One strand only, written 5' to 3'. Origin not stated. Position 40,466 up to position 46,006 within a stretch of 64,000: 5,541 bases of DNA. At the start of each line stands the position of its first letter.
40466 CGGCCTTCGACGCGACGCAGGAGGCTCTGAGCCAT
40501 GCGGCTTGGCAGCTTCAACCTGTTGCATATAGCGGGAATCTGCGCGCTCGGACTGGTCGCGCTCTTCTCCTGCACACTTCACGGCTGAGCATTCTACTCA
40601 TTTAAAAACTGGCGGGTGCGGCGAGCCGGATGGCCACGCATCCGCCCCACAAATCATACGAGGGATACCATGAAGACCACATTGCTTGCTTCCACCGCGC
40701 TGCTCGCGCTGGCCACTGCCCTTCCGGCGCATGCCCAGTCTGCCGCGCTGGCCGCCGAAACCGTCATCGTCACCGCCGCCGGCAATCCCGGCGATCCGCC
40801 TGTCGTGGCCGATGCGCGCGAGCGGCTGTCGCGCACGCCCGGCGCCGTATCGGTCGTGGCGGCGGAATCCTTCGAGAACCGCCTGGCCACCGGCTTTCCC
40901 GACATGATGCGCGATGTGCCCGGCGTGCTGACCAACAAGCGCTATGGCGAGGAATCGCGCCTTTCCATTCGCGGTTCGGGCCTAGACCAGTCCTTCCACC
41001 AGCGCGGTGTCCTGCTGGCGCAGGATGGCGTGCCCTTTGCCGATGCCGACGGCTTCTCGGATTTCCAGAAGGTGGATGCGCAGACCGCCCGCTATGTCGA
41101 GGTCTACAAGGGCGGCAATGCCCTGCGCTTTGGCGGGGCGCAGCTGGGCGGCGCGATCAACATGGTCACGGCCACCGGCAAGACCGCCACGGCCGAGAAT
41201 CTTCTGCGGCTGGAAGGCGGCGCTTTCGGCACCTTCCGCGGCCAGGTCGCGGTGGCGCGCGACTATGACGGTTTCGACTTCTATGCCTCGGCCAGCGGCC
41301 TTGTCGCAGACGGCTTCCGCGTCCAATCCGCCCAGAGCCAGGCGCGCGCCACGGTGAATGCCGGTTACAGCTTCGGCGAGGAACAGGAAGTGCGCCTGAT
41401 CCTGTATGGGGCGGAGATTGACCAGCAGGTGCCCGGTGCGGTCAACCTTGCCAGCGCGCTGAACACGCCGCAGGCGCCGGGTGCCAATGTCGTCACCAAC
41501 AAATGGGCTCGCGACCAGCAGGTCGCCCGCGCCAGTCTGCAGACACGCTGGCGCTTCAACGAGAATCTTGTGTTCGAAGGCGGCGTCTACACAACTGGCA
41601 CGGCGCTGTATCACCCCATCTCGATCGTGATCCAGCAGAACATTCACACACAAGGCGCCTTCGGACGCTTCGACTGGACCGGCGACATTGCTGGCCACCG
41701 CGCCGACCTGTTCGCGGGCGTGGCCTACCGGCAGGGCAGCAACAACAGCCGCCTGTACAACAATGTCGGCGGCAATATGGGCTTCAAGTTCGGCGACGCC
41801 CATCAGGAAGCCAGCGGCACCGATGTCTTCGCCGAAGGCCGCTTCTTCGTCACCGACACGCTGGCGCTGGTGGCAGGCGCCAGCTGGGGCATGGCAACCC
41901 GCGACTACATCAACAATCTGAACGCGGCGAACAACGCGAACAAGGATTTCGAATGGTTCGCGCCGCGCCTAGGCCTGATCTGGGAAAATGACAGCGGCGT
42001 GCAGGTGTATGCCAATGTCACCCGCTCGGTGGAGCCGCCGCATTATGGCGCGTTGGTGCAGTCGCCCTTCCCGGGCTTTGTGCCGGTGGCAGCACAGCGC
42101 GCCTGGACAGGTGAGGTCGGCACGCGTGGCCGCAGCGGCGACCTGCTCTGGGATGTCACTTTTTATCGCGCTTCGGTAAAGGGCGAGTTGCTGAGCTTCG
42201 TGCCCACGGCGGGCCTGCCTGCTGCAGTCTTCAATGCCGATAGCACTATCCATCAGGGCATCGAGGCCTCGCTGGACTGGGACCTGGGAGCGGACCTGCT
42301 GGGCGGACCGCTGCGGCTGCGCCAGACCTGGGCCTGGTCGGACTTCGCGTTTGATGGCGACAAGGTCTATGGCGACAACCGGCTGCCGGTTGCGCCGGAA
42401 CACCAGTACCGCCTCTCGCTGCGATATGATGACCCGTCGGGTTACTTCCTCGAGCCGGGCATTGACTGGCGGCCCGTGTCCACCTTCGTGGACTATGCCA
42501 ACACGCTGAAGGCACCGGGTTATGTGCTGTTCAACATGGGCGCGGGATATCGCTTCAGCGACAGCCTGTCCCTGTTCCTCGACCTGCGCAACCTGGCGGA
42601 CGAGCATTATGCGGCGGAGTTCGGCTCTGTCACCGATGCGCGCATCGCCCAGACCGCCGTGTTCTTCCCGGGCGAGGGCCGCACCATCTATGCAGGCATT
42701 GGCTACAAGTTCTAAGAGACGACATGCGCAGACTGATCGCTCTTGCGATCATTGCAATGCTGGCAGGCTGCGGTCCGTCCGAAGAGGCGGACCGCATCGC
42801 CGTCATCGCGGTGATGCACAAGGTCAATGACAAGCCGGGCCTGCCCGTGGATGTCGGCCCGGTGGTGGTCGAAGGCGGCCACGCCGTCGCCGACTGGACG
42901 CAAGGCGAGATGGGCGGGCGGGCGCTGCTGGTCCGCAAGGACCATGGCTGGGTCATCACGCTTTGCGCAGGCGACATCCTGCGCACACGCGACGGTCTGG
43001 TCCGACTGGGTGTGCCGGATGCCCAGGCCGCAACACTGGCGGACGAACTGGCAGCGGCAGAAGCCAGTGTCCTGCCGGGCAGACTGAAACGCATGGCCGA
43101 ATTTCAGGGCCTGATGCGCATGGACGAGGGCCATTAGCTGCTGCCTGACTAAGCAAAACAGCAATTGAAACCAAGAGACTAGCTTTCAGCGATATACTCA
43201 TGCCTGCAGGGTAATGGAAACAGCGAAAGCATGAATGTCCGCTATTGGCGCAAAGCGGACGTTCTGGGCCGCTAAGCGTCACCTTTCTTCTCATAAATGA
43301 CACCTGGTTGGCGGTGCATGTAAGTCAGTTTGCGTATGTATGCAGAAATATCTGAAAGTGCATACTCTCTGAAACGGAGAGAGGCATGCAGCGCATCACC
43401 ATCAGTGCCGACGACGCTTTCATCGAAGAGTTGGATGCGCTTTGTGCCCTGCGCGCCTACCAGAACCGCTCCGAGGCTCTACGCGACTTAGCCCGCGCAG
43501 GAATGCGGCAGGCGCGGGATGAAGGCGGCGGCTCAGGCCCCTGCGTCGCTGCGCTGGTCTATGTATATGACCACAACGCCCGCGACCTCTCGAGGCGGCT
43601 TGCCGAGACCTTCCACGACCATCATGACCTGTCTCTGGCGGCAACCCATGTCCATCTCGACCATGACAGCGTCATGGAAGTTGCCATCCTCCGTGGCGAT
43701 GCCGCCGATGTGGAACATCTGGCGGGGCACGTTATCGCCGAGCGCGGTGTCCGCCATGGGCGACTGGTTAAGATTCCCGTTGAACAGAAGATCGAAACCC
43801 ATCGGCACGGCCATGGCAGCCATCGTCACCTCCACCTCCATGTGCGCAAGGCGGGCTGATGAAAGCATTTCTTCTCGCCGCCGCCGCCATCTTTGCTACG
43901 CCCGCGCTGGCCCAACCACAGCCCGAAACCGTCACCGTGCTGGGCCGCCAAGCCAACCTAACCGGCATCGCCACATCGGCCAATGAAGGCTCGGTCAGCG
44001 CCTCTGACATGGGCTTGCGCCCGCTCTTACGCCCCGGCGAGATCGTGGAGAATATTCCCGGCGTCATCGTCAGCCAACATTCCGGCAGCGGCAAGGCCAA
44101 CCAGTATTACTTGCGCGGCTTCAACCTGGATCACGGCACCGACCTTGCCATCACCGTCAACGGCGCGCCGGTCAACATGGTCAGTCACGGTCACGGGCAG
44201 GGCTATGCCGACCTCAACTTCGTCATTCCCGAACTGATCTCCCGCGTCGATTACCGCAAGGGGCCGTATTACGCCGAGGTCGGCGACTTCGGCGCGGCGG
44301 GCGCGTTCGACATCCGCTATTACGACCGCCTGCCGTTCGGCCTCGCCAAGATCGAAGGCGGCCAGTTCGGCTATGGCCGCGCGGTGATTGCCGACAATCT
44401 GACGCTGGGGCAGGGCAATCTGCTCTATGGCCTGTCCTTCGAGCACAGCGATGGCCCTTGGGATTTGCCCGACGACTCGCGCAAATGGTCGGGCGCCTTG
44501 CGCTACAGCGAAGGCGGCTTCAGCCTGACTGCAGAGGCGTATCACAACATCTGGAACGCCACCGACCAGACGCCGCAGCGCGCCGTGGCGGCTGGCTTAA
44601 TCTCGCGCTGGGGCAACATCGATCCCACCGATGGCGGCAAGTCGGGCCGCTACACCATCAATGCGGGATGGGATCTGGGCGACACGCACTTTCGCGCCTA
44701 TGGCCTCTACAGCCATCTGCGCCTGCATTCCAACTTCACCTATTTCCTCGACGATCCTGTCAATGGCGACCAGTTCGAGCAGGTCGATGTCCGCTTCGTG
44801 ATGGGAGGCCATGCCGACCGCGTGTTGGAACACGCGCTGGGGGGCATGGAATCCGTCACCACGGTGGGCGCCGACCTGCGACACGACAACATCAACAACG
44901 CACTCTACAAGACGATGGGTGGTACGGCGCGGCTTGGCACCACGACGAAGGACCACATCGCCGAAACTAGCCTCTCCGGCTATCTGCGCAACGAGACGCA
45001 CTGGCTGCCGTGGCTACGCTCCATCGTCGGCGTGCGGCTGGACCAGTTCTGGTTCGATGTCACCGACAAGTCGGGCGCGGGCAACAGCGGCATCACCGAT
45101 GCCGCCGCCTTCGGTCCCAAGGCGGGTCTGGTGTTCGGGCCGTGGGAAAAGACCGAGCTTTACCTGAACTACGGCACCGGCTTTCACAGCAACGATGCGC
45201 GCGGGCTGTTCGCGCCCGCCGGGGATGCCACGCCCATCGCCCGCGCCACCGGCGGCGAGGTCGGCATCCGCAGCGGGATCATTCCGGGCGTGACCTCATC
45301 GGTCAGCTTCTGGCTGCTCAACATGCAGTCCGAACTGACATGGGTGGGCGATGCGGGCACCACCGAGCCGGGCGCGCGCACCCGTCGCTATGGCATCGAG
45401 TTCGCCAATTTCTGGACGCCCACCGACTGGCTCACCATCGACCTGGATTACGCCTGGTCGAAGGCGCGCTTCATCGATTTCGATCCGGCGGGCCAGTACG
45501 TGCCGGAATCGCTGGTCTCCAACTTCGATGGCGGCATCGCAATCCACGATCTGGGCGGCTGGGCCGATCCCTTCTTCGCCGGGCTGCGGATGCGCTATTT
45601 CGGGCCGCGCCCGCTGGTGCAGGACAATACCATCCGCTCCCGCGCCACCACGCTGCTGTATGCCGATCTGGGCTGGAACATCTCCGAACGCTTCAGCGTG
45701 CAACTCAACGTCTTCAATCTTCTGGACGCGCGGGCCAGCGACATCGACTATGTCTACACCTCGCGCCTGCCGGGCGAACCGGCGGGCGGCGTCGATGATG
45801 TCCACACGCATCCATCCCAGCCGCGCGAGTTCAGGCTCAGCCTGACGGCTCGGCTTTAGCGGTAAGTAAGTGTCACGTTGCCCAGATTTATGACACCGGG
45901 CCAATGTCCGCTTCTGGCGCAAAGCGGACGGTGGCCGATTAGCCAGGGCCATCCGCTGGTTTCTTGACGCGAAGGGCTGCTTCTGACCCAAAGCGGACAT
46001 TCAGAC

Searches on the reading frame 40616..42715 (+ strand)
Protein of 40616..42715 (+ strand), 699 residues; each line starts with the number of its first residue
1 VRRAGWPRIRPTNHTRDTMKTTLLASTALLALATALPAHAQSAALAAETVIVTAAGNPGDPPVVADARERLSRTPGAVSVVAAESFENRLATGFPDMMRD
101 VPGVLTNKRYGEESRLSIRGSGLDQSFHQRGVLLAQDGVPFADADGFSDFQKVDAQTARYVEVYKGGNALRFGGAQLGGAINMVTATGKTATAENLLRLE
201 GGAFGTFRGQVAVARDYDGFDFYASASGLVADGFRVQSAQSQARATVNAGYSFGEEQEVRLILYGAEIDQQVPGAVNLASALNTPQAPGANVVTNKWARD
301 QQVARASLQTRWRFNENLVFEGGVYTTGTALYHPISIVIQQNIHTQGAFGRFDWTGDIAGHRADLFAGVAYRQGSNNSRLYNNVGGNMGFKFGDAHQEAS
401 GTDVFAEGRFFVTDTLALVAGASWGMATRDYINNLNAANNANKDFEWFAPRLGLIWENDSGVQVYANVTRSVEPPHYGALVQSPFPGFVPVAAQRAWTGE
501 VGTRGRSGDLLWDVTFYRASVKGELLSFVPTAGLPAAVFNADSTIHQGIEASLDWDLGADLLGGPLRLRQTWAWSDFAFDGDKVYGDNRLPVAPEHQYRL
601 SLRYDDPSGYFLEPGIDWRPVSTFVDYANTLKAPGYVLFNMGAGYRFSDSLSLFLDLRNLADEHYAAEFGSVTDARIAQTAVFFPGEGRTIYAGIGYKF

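Call 45: search_protein_families(library=pfam, proteins=[window:40616-42715:+], max_evalue=0.01)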
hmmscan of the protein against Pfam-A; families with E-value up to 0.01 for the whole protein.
window:40616-42715:+ (699 aa): 2 families
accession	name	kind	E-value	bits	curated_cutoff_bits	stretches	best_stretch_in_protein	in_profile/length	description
PF00593.30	TonB_dep_Rec_b-barrel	-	5e-36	125.9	27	1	300-660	54-436/436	TonB dependent receptor-like, beta-barrel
PF07715.20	Plug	-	6.3e-17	62.5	23.9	1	71-180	2-107/107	TonB-dependent Receptor Plug Domain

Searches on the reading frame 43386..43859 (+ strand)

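Call 45: search_protein_families(library=pfam, proteins=[window:43386-43859:+], max_evalue=0.01)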
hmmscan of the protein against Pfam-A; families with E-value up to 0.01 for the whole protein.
window:43386-43859:+ (157 aa): 3 families
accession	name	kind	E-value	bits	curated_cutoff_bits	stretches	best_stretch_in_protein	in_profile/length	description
PF08753.17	NikR_C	-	3.4e-26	91.7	22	1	54-128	1-75/77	NikR C terminal nickel binding domain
PF01402.27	RHH_1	-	1.1e-06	28.8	20.5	1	3-38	1-35/39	Ribbon-helix-helix protein, copG family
PF24281.2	HVO_2928_N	-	0.0034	17.3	27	1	71-117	14-60/168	HVO_2928, N-terminal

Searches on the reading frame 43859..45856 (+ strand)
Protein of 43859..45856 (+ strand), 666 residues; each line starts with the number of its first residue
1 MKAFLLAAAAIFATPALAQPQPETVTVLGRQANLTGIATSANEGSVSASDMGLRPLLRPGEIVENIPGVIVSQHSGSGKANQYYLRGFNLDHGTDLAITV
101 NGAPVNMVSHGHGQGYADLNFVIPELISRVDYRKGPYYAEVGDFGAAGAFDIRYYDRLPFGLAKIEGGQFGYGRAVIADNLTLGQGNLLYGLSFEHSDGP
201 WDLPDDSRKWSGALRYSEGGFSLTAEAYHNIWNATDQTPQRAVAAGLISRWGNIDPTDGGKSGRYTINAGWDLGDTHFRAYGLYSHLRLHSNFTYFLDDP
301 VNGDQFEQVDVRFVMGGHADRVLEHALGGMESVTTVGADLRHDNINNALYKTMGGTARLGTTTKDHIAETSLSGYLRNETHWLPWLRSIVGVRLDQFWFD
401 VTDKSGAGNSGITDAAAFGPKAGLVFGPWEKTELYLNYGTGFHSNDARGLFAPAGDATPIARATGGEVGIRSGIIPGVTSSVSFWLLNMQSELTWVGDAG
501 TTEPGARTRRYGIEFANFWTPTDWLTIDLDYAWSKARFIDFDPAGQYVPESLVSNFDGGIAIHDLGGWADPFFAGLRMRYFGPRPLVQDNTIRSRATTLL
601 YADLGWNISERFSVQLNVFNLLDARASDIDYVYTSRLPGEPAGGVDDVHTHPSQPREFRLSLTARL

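Call 50: list_cluster_members(proteins=[window:43859-45856:+, window:51089-52441:+, window:38399-39562:+, window:49788-50534:-])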
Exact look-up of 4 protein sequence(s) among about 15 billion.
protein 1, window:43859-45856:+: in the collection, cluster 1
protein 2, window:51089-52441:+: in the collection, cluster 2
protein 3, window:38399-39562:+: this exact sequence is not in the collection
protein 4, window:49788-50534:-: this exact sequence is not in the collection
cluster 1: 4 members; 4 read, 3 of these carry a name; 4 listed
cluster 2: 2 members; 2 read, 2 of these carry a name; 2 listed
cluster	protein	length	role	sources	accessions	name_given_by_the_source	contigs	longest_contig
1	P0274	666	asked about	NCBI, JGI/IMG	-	hypothetical protein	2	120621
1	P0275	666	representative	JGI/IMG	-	hypothetical protein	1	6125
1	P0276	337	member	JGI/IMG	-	outer membrane receptor protein involved in Fe transport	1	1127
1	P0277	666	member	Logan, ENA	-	-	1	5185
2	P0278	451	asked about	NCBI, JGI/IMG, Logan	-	APA family basic amino acid/polyamine antiporter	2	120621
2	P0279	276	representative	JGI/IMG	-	amino acid transporter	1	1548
